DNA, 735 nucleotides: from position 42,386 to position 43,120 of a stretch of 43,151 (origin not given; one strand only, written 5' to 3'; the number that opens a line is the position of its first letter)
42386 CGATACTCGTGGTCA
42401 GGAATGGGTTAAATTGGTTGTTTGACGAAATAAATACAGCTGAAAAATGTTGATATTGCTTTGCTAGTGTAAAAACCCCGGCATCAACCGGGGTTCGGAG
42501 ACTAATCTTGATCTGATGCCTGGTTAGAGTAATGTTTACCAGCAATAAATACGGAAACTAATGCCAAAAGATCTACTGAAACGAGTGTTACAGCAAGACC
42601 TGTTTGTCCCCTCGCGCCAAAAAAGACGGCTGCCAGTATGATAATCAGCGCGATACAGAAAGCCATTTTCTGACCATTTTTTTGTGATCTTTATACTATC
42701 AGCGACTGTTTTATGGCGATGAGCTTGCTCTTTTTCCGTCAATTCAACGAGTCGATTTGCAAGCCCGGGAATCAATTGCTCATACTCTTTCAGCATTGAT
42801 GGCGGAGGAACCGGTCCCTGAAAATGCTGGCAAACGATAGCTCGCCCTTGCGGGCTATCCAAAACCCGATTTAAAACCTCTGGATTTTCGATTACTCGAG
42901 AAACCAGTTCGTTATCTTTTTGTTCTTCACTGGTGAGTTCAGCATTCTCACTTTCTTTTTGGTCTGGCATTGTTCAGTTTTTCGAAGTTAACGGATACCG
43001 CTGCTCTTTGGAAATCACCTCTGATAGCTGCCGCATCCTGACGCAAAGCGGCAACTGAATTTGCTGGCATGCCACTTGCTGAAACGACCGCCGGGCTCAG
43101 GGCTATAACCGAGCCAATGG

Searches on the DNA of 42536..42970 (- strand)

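Call 53: search_dna_similar(query=L133:1-6500:+, collection=ecoli_genomes, mode=near, max_rows=5)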
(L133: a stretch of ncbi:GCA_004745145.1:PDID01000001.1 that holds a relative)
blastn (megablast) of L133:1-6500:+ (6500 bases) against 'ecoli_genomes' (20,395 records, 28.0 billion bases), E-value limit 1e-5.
Records with a match: 5443; places in all: 83224; records where one place covers at least 80% of the query: 5050.
Genomes with a match: 5426 of 5426; with a place that covers at least 80% of the query: 5050. Places per genome that has any: lowest 3, median 12, highest 32. On chromosomes: 83198 places; on plasmids: 26.
Best place of each record, by identity: 95-99% 1904; 90-95% 3522; 80-90% 17.
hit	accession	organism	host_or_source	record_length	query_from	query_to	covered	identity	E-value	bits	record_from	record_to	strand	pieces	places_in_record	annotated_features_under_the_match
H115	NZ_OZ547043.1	Escherichia coli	Homo sapiens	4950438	1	6500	100%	95.4%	0e+0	10327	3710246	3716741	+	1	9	lolE: lipoprotein-releasing ABC transporter permease subunit LolE | potD: spermidine/putrescine ABC transporter substrate-binding protein PotD | nagK: N-acetylglucosamine kinase | cobB: Sir2 family NAD+-dependent deacetylase | ycfZ: TPM domain-containing protein | and 3 other names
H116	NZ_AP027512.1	Escherichia coli strain LR-28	Homo sapiens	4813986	1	6500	100%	95.3%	0e+0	10323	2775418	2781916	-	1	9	lolE: lipoprotein-releasing ABC transporter permease subunit LolE | potD: spermidine/putrescine ABC transporter substrate-binding protein PotD | nagK: N-acetylglucosamine kinase | cobB: Sir2 family NAD+-dependent deacetylase | ycfZ: TPM domain-containing protein | and 3 other names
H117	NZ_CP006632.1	Escherichia coli PCN033 strain PCN033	-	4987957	1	6500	100%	95.3%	0e+0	10322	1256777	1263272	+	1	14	lolE: lipoprotein-releasing ABC transporter permease subunit LolE | potD: spermidine/putrescine ABC transporter substrate-binding protein PotD | nagK: N-acetylglucosamine kinase | cobB: Sir2 family NAD+-dependent deacetylase | ycfZ: TPM domain-containing protein | and 3 other names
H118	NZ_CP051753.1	Escherichia coli strain SCU-102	Homo sapiens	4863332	1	6500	100%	95.3%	0e+0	10322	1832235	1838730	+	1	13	lolE: lipoprotein-releasing ABC transporter permease subunit LolE | potD: spermidine/putrescine ABC transporter substrate-binding protein PotD | nagK: N-acetylglucosamine kinase | cobB: Sir2 family NAD+-dependent deacetylase | ycfZ: TPM domain-containing protein | and 3 other names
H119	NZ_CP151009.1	Escherichia coli strain 19KM1776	Dog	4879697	1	6500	100%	95.3%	0e+0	10322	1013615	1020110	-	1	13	lolE: lipoprotein-releasing ABC transporter permease subunit LolE | potD: spermidine/putrescine ABC transporter substrate-binding protein PotD | nagK: N-acetylglucosamine kinase | cobB: Sir2 family NAD+-dependent deacetylase | ycfZ: YgcG family protein | and 3 other names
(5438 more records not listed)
